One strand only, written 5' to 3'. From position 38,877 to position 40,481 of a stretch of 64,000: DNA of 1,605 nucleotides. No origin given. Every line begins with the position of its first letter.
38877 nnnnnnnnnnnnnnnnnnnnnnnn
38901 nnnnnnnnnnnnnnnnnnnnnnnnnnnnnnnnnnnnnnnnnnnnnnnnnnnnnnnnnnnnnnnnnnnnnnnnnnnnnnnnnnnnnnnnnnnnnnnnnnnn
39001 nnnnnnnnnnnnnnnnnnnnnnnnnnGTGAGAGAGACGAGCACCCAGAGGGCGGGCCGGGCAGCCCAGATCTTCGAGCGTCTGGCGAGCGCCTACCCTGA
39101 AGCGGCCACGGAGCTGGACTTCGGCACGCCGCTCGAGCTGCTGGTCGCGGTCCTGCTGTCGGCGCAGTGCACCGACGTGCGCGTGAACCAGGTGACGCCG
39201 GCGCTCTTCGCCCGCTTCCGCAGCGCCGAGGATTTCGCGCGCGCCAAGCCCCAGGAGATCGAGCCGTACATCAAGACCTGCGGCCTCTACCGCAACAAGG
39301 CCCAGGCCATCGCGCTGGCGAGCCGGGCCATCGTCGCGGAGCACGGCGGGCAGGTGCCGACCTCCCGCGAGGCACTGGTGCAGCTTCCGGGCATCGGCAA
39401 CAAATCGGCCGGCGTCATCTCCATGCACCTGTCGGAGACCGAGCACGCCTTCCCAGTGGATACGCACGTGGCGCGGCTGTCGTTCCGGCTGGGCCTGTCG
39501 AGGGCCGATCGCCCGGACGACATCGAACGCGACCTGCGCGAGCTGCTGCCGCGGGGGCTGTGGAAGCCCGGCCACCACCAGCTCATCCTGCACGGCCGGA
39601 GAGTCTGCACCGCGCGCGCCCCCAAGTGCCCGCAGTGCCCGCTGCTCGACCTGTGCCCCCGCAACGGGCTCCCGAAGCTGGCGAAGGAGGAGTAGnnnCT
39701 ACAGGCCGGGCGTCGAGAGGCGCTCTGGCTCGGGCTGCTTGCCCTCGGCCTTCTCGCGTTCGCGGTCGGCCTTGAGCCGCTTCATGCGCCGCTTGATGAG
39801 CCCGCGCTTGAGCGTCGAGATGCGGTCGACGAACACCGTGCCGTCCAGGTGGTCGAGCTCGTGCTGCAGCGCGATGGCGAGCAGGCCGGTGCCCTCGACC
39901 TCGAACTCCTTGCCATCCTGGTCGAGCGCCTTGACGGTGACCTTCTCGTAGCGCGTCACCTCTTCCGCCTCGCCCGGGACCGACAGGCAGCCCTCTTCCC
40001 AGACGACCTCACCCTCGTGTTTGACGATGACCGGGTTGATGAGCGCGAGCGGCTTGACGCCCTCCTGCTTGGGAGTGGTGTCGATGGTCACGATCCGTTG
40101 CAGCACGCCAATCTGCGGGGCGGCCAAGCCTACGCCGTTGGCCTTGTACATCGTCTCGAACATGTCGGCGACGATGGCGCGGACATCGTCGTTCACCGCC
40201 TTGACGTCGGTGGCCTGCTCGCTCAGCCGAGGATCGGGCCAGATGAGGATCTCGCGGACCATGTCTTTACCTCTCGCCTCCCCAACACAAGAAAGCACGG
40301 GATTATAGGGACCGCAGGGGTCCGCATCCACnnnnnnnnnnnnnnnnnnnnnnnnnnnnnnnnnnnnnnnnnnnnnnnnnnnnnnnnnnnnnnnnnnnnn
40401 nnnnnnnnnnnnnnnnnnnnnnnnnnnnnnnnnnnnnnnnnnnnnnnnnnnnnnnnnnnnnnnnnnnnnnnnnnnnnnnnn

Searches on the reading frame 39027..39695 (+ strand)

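Call 13: search_protein_families(library=pfam, proteins=[window:39027-39695:+], max_evalue=0.001)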
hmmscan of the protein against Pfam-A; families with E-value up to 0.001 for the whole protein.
window:39027-39695:+ (222 aa): 4 families
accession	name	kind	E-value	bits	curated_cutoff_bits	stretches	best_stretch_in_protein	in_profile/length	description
PF00730.31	HhH-GPD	-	2.8e-23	82.8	26.2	1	40-175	1-107/108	HhH-GPD superfamily base excision DNA repair protein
PF00633.29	HHH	-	6.9e-05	22.9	24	1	106-131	2-27/30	Helix-hairpin-helix motif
PF10576.14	EndIII_4Fe-2S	-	8e-05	23.2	20.5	1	194-210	1-17/17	Iron-sulfur binding domain of endonuclease III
PF21176.3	RecR_HhH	-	0.00039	20.6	27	0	115-138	6-29/45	RecR, helix-hairpin-helix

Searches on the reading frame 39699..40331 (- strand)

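Call 13: search_protein_families(library=pfam, proteins=[window:39699-40331:-], max_evalue=0.001)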
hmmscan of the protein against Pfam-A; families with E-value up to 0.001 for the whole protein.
window:39699-40331:- (210 aa): 1 family
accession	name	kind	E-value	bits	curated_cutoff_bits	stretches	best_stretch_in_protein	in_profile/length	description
PF01327.26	Pep_deformylase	-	3.8e-51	173.2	22.8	1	25-176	1-155/156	Polypeptide deformylase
